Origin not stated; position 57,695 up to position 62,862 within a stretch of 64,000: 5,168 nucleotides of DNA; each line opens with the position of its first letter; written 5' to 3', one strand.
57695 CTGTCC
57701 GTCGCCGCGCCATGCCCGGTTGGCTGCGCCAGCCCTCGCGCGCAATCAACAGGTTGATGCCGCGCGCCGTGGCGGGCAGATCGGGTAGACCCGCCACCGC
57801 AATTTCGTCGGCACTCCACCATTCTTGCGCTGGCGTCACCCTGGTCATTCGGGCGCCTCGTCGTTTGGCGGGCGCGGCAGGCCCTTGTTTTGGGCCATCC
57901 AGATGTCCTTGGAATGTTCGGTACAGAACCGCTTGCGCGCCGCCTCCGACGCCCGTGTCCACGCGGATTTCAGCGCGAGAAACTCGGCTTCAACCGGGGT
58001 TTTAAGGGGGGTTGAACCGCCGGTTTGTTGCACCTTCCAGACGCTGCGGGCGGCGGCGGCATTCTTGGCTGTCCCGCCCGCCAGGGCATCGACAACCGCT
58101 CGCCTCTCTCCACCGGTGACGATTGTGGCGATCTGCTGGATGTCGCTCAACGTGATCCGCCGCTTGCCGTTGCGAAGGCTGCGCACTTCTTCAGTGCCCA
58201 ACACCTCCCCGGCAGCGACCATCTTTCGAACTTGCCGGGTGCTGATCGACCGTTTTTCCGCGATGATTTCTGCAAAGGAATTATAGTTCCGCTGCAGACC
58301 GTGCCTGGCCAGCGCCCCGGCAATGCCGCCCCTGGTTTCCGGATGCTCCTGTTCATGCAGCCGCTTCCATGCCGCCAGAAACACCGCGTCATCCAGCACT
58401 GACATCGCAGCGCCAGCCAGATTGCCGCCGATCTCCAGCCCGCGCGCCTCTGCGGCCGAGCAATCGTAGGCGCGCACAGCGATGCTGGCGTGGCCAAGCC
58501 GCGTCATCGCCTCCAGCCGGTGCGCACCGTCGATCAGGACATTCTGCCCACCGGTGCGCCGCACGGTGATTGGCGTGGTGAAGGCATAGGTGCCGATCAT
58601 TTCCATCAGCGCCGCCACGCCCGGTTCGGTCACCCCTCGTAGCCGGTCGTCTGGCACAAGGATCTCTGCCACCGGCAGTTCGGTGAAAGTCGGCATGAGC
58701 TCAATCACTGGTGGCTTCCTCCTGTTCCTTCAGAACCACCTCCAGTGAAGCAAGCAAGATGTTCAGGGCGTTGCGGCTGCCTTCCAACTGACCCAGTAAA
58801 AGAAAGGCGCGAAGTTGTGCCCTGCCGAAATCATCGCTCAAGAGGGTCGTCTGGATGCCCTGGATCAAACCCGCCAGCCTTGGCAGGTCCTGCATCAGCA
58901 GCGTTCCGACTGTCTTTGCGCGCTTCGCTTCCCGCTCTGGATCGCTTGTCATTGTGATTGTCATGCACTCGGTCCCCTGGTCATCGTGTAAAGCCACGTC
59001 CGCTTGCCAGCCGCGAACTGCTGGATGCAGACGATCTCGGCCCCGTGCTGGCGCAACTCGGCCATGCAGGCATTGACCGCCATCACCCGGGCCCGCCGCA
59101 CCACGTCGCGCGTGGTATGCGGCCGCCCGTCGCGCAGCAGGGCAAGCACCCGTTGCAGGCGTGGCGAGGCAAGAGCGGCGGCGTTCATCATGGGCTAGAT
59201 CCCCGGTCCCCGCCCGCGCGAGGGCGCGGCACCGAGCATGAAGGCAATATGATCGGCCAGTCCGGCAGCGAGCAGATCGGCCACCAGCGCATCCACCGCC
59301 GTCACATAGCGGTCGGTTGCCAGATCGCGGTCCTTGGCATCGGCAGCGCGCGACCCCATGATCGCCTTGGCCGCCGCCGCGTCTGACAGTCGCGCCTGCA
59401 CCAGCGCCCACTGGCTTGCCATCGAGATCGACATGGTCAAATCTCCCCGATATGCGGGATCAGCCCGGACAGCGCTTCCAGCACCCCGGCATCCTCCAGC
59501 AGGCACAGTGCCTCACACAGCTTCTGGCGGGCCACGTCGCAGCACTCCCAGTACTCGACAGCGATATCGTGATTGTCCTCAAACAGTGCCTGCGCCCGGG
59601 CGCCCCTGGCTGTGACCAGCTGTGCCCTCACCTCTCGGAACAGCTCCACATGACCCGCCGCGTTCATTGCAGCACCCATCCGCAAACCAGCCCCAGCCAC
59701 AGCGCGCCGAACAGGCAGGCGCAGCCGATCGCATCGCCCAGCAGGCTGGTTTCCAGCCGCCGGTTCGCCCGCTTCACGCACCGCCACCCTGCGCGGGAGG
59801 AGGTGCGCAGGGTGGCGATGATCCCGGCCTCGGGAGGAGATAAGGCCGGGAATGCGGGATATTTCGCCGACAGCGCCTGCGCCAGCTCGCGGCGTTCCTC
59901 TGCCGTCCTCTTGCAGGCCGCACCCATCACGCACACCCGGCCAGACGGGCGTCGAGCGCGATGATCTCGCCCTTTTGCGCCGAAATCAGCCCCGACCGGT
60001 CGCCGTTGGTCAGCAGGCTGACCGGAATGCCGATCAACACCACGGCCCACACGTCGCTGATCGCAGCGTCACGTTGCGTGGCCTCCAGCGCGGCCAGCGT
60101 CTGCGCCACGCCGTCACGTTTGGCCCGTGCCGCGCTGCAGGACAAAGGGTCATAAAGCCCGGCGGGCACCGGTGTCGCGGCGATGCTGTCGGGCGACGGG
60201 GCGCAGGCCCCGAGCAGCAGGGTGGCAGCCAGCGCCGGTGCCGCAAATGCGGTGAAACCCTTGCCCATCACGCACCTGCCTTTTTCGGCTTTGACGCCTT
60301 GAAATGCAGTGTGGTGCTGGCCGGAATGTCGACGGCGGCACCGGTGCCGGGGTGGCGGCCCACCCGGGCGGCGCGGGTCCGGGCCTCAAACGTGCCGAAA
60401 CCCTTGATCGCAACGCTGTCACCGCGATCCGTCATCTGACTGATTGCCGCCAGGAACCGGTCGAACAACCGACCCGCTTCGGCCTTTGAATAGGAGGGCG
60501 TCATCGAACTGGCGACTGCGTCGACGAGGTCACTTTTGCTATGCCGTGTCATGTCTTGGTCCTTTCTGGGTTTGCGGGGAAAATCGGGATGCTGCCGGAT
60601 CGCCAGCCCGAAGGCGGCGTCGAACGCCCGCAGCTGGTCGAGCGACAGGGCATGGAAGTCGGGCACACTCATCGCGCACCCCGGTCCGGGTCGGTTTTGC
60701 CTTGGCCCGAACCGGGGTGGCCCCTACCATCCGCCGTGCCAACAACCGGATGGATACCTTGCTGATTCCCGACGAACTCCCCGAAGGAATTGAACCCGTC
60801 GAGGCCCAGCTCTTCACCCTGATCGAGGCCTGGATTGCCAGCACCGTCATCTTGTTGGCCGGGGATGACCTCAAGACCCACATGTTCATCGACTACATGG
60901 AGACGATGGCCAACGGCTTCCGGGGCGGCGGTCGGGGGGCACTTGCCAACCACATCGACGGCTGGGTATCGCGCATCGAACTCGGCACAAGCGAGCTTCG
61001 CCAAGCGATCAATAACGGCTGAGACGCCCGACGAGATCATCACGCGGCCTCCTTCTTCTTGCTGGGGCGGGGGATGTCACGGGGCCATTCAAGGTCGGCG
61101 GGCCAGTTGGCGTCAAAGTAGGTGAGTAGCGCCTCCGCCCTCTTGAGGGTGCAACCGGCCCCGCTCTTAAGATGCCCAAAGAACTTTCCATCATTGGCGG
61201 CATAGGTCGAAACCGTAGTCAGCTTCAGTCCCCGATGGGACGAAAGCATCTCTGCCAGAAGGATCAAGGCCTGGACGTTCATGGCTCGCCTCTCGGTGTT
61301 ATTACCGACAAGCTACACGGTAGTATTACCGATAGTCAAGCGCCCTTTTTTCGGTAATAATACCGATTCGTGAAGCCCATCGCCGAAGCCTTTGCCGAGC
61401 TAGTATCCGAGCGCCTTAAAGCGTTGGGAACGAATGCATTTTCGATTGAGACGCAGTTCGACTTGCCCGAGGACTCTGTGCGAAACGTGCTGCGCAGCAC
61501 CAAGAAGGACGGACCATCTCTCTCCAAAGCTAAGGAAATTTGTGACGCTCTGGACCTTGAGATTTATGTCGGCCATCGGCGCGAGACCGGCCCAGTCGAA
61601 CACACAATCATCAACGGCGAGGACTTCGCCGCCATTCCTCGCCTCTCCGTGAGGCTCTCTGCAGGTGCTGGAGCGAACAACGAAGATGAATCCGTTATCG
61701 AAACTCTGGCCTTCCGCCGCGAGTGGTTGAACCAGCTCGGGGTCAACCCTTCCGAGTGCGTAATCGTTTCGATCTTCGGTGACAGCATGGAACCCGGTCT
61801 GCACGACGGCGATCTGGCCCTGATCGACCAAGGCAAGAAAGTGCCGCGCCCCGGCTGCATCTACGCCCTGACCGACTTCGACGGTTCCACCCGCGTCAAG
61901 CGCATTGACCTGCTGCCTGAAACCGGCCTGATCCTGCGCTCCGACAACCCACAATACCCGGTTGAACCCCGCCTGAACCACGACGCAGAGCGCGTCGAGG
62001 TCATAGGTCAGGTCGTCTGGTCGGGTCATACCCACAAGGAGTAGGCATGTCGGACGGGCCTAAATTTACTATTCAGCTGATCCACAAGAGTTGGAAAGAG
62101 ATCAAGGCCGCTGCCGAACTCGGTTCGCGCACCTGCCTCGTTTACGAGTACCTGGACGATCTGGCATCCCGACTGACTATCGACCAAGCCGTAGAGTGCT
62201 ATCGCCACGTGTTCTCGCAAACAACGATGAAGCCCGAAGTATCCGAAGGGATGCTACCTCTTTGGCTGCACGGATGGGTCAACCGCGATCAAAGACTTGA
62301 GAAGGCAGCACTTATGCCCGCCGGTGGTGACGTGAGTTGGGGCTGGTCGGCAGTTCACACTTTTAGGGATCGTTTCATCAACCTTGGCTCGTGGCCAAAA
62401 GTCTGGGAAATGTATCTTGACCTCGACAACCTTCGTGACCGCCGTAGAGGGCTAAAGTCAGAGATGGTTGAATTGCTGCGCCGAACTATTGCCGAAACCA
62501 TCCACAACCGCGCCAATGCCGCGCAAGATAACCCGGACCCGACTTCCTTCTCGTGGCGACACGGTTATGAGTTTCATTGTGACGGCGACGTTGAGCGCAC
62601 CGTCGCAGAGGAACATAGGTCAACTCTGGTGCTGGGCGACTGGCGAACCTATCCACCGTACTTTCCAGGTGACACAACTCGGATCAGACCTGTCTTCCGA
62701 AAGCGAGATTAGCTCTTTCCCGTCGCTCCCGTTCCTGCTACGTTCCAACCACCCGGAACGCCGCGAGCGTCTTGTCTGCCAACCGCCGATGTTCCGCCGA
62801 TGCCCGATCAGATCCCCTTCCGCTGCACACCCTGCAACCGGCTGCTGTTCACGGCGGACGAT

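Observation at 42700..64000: Mu-like transposable element with an intact early/transposition module and host-recognition genes but no head or tail-shaft module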

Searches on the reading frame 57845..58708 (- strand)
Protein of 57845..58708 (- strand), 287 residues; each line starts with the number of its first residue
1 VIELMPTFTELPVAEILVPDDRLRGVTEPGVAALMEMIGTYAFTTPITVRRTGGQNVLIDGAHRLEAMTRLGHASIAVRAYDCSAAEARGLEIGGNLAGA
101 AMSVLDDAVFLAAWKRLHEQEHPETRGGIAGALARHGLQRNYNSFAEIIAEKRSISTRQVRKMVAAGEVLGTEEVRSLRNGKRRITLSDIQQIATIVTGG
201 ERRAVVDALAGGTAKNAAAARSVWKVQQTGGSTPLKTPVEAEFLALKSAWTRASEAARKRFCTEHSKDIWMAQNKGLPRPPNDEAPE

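Call 6: search_protein_families(library=pfam, proteins=[window:57845-58708:-], max_evalue=0.01)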
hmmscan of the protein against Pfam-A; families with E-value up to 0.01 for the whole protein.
window:57845-58708:- (287 aa): 0 families

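Call 55: search_protein_families(library=phrogs, proteins=[window:57845-58708:-], max_evalue=0.001)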
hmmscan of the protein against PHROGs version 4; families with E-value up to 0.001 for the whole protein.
window:57845-58708:- (287 aa): 8 families
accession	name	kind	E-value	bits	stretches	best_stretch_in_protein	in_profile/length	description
phrog_3264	-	DNA, RNA and nucleotide metabolism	2.6e-49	169.7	1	5-272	46-334/337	ParB-like partition protein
phrog_4715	-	DNA, RNA and nucleotide metabolism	2.5e-13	50.3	1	30-208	170-342/630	ParB-like partition protein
phrog_21315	-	unknown function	1.9e-07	31.4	1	20-185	21-170/415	-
phrog_620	-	DNA, RNA and nucleotide metabolism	3.1e-06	28.4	1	10-96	11-95/217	ParB-like partition protein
phrog_498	-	other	0.00019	21.1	1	11-96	38-123/633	DNA methyltransferase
phrog_8071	-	DNA, RNA and nucleotide metabolism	0.0004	20.7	1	30-100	28-96/389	ParB-like partition protein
phrog_1033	-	DNA, RNA and nucleotide metabolism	0.00057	20.8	0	32-78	59-109/334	ParB-like partition protein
phrog_3951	-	unknown function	0.00082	20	0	31-86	44-101/301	-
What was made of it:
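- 57845..58708 (-): ParB-like protein. phrog_3264, E=2.6e-49 (call 55).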

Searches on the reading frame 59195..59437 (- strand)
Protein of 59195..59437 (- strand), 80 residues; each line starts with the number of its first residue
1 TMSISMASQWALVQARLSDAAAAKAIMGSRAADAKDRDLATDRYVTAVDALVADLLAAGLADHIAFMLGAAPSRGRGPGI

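Call 55: search_protein_families(library=phrogs, proteins=[window:59195-59437:-], max_evalue=0.001)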
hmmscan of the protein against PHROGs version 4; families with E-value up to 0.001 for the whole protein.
window:59195-59437:- (80 aa): 1 family
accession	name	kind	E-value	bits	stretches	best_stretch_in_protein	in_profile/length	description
phrog_27611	-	unknown function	9e-08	33.4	1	3-55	8-60/84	-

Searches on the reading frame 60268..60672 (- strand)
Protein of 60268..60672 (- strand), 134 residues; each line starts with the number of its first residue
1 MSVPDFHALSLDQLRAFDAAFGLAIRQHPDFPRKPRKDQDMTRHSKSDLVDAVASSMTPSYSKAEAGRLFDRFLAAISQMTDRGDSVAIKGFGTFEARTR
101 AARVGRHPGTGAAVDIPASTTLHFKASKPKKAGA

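Call 6: search_protein_families(library=pfam, proteins=[window:60268-60672:-], max_evalue=0.01)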
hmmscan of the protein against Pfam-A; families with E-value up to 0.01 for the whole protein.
window:60268-60672:- (134 aa): 1 family
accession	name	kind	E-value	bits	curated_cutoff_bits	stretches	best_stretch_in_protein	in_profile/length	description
PF00216.26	Bac_DNA_binding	-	5e-23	81.6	22.4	1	45-129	2-84/90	Bacterial DNA-binding protein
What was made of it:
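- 60268..60672 (-): HU/IHF-type DNA-binding protein. PF00216, E=5e-23 (call 6).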

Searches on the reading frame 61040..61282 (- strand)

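Call 6: search_protein_families(library=pfam, proteins=[window:61040-61282:-], max_evalue=0.01)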
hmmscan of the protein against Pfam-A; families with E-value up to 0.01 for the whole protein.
window:61040-61282:- (80 aa): 0 families

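Call 55: search_protein_families(library=phrogs, proteins=[window:61040-61282:-], max_evalue=0.001)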
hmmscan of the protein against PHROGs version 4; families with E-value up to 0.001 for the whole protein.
window:61040-61282:- (80 aa): 1 family
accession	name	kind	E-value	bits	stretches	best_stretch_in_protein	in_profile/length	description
phrog_7669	-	unknown function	4.5e-26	92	1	4-79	10-85/105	-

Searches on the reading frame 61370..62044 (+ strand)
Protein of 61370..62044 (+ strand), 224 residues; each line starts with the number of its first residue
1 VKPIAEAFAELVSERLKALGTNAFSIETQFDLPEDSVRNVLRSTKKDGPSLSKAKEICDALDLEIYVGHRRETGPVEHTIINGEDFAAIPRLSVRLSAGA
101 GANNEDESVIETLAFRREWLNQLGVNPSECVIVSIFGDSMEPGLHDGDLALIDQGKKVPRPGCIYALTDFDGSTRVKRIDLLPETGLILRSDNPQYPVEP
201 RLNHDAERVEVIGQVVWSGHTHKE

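Call 62: search_protein_families(library=ncbifam, proteins=[window:61370-62044:+], max_evalue=0.001)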
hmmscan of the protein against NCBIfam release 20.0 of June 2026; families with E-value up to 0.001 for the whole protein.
window:61370-62044:+ (224 aa): 2 families
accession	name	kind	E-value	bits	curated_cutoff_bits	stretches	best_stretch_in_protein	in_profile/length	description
NF048000.1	ECH1013_TF_S24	equivalog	7.6e-08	32.5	300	1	117-218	100-200/204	ECH_1013 family putative transcriptional regulator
TIGR02754.1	sod_Ni_protease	equivalog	5.3e-05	23.6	63.25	1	135-217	3-90/90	nickel-type superoxide dismutase maturation protease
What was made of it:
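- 61370..62044 (+): CI/LexA-type (S24 peptidase-like) repressor. Weak NCBIfam S24-type hits (call 62).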

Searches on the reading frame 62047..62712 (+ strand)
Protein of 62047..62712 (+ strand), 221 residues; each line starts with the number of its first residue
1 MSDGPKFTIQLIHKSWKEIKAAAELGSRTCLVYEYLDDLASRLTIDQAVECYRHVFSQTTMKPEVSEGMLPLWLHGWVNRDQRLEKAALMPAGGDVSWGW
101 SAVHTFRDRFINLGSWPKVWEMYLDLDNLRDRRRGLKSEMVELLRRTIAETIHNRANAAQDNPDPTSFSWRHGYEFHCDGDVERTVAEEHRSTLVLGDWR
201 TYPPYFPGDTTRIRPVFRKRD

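Call 13: find_encoding_contigs(protein=window:62047-62712:+, flank=10000, max_places=6)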
Protein window:62047-62712:+ (221 aa): 3 contigs read that carry it; 1 place shown.
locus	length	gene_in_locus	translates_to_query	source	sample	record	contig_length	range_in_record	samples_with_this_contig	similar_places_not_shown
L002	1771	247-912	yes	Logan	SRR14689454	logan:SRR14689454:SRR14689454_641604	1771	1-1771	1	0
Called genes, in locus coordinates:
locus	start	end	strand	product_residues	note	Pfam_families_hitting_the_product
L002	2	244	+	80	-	?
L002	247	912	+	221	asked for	-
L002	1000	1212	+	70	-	PF10122:Zn_ribbon_Com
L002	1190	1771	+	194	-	?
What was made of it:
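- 62047..62712 (+): ORF of unknown function (221 aa). Present in Logan contig L002 (call 13).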

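Call 55: search_protein_families(library=phrogs, proteins=[window:62047-62712:+], max_evalue=0.001)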
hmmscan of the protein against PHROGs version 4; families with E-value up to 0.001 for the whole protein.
window:62047-62712:+ (221 aa): 0 families
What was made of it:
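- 62047..62712 (+): No PHROG hit (call 55).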
